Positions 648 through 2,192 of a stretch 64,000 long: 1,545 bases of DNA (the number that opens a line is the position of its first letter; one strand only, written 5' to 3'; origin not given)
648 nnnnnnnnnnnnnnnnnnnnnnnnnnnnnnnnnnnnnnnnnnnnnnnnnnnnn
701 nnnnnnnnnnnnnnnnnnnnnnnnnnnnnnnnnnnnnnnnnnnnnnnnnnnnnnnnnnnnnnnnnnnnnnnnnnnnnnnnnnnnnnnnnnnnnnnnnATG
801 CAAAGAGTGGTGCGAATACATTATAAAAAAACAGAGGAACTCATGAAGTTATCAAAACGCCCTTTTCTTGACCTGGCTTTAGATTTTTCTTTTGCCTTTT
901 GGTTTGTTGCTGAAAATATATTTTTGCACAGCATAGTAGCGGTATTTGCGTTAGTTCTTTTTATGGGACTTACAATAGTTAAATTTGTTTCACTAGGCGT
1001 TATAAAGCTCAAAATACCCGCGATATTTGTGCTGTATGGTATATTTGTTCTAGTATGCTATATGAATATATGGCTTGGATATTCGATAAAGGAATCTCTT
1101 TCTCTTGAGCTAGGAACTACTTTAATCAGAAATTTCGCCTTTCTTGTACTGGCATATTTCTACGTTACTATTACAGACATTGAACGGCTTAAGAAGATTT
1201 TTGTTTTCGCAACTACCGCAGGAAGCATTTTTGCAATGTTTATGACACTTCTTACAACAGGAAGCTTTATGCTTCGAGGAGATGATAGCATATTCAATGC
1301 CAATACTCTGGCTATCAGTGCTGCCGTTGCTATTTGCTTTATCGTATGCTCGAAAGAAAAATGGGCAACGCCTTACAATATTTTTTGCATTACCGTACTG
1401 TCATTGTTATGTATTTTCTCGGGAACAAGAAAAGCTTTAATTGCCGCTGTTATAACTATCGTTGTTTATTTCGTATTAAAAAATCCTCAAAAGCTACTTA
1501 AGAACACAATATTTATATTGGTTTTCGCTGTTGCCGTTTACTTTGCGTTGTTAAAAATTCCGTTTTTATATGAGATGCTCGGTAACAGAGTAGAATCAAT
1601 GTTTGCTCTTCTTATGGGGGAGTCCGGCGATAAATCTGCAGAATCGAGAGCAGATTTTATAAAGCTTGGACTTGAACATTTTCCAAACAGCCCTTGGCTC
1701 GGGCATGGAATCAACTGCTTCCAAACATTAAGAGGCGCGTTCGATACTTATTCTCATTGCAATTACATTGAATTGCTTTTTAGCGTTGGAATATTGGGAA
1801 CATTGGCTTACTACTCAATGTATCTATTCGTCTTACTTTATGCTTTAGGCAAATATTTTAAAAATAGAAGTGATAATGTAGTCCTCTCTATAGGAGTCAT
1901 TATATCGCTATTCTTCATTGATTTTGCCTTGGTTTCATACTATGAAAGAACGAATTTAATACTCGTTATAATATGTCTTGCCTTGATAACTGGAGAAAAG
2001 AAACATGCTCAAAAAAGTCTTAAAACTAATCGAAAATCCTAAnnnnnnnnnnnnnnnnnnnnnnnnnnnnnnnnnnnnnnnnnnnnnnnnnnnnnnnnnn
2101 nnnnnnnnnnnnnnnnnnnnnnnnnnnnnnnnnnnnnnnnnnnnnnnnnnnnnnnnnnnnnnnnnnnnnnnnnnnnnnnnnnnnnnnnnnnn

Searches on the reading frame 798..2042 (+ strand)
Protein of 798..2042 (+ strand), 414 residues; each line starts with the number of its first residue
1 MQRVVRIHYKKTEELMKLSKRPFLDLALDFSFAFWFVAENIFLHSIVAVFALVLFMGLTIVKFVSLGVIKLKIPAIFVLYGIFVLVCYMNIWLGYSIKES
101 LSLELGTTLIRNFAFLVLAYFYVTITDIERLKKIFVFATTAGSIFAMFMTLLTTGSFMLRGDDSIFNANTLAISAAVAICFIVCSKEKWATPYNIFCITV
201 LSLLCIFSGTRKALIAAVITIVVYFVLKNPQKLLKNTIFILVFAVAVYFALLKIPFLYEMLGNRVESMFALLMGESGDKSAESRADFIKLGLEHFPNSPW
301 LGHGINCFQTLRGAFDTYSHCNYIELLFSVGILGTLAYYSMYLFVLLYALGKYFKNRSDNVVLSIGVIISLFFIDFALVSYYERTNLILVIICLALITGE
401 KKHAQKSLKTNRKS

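Call 80: find_encoding_contigs(protein=window:798-2042:+, flank=10000, max_places=3)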
Protein window:798-2042:+ (414 aa): 6 contigs read that carry it; 2 places shown.
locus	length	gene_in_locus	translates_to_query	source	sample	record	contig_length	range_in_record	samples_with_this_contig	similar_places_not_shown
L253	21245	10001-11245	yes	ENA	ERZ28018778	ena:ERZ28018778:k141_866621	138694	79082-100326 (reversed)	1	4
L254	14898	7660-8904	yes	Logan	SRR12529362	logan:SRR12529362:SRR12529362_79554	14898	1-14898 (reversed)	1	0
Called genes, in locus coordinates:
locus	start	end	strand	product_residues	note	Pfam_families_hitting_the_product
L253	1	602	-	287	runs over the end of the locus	PF02311:AraC_binding, PF07883:Cupin_2, PF00165:HTH_AraC (faint), PF12833:HTH_18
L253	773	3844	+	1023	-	PF01074:Glyco_hydro_38N, PF09261:Alpha-mann_mid, PF07748:Glyco_hydro_38C, PF17677:Glyco_hydro38C2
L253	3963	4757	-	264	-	PF05857:TraX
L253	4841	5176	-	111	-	PF03819:MazG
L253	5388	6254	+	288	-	PF02397:Bac_transf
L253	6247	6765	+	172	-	PF08660:Alg14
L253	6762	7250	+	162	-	PF04101:Glyco_tran_28_C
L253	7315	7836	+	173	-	PF00132:Hexapep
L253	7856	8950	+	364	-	PF13439:Glyco_transf_4, PF13477:Glyco_trans_4_2 (weak), PF00534:Glycos_transf_1, PF13692:Glyco_trans_1_4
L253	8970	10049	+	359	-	PF13439:Glyco_transf_4, PF00534:Glycos_transf_1, PF13692:Glyco_trans_1_4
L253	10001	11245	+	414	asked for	PF04932:Wzy_C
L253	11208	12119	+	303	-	PF14305:ATPgrasp_TupA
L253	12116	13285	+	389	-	PF00155:Aminotran_1_2, PF01053:Cys_Met_Meta_PP, PF01041:DegT_DnrJ_EryC1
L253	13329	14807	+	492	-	PF01943:Polysacc_synt, PF13440:Polysacc_synt_3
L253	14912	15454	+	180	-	PF25084:LbH_EIF2B (faint), PF00132:Hexapep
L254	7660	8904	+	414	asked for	PF04932:Wzy_C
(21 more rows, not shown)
